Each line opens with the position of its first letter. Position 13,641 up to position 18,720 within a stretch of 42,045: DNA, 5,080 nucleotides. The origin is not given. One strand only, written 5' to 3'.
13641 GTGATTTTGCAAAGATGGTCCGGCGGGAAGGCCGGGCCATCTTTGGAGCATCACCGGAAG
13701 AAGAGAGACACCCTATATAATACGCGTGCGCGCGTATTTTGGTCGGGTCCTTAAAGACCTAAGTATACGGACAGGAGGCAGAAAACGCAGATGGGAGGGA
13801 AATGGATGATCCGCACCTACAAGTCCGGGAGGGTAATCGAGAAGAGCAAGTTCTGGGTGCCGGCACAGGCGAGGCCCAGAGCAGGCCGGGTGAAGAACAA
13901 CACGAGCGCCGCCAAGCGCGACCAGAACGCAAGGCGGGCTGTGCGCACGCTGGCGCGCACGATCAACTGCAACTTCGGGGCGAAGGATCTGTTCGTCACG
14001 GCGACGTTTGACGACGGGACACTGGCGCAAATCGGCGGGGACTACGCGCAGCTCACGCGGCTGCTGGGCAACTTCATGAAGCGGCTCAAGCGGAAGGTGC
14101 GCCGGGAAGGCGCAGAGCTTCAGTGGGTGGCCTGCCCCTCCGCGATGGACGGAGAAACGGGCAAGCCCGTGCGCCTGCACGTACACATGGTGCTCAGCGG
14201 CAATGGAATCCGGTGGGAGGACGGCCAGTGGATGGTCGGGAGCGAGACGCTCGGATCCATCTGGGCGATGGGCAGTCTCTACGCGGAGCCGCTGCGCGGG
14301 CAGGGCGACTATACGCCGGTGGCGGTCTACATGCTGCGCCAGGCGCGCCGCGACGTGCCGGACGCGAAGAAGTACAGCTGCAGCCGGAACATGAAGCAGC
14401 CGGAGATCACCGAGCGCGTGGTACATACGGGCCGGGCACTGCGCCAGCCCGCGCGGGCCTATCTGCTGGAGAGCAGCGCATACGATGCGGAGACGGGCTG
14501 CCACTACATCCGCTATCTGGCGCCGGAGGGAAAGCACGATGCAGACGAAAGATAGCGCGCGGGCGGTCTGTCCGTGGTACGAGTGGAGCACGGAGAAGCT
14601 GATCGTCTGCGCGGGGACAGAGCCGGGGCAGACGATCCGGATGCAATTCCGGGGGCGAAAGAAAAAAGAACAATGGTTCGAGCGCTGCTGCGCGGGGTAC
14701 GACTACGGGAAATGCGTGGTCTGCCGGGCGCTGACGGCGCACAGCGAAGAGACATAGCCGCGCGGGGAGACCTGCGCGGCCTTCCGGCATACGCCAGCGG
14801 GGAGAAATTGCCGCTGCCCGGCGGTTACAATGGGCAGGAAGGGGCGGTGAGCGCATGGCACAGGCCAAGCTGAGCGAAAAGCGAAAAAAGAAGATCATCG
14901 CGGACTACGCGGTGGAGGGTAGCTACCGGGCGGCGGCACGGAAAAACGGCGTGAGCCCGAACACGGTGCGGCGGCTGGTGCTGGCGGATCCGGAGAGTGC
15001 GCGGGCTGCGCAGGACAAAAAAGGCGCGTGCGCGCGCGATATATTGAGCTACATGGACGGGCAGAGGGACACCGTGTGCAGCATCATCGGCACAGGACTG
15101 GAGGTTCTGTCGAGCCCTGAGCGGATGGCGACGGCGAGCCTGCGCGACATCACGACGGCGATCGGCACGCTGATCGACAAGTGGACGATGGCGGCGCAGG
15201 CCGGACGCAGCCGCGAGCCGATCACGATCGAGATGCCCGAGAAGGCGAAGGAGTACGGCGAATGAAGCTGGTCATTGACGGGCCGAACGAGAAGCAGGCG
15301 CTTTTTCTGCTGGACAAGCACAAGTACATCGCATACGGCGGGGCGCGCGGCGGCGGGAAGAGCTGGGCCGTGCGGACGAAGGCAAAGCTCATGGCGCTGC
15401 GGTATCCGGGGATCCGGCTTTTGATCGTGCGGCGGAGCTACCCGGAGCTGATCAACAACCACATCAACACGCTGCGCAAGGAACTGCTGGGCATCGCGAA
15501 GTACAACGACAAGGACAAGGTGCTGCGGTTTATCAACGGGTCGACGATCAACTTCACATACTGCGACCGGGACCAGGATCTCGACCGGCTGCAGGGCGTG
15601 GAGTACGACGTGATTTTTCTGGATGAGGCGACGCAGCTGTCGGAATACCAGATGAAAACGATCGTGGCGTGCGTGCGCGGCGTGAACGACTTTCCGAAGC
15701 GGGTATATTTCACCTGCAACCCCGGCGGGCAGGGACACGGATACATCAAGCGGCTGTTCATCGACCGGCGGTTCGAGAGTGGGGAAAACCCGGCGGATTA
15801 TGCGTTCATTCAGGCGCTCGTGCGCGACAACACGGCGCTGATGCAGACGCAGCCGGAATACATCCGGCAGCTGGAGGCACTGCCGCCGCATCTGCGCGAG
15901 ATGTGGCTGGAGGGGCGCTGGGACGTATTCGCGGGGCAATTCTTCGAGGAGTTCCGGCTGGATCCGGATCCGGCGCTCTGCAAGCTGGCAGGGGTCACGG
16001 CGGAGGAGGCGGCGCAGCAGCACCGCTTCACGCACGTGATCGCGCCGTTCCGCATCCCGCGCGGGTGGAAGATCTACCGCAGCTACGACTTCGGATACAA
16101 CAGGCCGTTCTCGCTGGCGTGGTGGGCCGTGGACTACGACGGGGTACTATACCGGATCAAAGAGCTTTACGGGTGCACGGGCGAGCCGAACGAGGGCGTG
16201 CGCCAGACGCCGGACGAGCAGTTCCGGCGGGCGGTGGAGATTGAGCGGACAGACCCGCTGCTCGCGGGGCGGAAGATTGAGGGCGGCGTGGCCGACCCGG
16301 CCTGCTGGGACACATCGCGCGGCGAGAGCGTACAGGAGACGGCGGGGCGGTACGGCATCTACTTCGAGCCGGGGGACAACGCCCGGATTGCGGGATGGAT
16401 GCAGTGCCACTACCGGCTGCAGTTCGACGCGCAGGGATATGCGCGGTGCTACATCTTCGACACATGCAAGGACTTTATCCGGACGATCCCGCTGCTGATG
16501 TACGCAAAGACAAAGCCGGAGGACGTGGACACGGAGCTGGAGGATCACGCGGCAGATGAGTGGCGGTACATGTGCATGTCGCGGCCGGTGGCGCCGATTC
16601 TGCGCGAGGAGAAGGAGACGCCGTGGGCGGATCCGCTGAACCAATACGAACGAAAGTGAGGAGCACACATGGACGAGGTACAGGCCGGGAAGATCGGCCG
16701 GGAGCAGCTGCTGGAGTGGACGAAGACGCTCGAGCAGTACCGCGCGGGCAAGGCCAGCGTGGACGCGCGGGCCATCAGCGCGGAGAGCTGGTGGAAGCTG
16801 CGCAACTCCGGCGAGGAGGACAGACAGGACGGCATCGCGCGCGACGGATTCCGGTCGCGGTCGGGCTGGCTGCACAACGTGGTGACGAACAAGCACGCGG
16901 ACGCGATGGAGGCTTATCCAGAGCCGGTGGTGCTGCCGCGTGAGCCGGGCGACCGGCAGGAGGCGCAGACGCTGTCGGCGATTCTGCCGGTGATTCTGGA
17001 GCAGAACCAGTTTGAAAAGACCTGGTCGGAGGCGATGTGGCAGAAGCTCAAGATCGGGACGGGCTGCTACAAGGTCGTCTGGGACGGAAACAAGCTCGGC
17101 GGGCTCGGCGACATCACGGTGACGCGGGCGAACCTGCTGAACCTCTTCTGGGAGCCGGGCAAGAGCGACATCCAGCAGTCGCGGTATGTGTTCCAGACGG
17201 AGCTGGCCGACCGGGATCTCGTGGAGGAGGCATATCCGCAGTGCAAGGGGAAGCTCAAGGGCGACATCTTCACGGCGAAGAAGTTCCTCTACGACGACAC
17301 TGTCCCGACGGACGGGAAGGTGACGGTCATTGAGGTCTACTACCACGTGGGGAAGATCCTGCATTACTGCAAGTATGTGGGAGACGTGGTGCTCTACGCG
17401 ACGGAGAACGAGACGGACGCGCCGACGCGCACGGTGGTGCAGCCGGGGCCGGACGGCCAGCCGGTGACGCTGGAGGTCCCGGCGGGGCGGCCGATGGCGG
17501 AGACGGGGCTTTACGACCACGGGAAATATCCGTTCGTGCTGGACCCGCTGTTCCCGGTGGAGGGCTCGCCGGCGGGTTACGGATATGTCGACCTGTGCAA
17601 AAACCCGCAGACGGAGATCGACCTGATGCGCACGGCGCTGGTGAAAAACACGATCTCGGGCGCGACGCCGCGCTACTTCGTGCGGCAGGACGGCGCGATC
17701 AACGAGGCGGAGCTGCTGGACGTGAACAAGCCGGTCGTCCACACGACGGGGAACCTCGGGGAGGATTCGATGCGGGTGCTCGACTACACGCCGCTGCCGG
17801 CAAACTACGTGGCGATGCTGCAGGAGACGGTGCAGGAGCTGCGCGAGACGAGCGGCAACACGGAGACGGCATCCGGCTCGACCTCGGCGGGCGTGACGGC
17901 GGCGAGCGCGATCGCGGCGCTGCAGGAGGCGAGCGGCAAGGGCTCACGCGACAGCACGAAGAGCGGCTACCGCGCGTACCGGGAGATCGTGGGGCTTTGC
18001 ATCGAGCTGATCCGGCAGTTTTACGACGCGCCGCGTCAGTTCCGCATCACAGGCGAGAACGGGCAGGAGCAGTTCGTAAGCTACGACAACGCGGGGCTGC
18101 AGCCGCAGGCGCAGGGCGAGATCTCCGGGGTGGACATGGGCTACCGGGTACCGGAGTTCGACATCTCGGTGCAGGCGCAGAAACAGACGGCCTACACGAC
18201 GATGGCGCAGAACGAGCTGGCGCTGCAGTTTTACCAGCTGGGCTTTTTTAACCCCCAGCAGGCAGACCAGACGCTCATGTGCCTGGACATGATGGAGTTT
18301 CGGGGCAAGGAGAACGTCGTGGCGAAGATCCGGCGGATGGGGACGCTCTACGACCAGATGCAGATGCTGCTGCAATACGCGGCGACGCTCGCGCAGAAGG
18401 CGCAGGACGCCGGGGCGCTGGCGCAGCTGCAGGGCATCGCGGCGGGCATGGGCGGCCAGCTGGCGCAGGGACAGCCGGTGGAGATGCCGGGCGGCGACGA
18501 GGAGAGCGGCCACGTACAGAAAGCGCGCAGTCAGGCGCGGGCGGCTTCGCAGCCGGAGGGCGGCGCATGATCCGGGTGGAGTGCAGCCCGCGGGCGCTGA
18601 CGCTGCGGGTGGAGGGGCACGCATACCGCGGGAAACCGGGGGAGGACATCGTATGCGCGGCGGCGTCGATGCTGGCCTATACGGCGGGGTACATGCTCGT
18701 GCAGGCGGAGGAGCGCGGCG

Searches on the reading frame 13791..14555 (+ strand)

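Call 37: search_protein_families(library=pfam, max_evalue=0.00001, proteins=[window:13791-14555:+])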
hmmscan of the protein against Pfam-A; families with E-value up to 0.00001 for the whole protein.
window:13791-14555:+ (254 aa): 1 family
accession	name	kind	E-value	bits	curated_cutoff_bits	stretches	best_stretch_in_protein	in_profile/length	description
PF23343.2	REP_ORF2-G2P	-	6.4e-07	30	27.8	1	67-181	2-95/99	Replication-associated protein ORF2/G2P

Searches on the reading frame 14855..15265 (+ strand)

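Call 73: search_protein_families(library=pfam, max_evalue=0.001, proteins=[window:14855-15265:+])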
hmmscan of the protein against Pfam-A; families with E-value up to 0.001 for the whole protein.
window:14855-15265:+ (136 aa): 1 family
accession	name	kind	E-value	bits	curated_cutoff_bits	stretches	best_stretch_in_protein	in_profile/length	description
PF13384.12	HTH_23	-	3.2e-06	27.2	24.6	1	6-41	2-37/50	Homeodomain-like domain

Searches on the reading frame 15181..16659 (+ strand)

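Call 37: search_protein_families(library=pfam, max_evalue=0.00001, proteins=[window:15181-16659:+])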
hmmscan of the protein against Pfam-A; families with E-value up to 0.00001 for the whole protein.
window:15181-16659:+ (492 aa): 2 families
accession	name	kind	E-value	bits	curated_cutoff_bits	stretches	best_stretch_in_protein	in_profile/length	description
PF03237.21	Terminase_6N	-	4.9e-15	56.2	22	1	52-257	2-210/215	Terminase large subunit, T4likevirus-type, N-terminal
PF04466.19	Terminase_3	-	3.4e-13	50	23.2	1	46-232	1-184/201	Phage terminase large subunit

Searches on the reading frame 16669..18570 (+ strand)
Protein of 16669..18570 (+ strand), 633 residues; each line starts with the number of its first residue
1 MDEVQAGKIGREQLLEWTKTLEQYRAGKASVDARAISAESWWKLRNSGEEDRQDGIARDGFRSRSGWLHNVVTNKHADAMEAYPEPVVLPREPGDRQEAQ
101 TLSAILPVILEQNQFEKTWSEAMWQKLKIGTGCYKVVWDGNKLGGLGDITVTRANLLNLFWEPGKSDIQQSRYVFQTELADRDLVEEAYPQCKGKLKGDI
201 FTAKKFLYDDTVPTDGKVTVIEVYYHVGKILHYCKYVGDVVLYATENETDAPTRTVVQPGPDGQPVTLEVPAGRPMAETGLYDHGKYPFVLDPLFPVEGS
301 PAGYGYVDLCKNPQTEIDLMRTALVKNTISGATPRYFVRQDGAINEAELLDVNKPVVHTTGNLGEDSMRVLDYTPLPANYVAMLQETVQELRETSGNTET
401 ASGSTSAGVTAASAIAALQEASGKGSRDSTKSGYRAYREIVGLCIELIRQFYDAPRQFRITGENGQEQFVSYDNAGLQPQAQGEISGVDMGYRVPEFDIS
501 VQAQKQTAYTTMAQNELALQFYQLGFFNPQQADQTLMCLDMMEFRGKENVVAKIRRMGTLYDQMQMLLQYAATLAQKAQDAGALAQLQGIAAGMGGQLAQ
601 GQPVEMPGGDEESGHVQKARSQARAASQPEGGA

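Call 37: search_protein_families(library=pfam, max_evalue=0.00001, proteins=[window:16669-18570:+])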
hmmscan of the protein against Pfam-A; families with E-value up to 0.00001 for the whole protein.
window:16669-18570:+ (633 aa): 2 families
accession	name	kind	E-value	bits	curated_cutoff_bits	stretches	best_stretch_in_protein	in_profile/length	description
PF16510.12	P22_portal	-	3e-41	142.1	26.1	1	83-588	66-581/594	Phage P22-like portal protein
PF23899.1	SU10_portal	-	2e-11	43.5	30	1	286-576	311-591/593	Phage SU10 portal protein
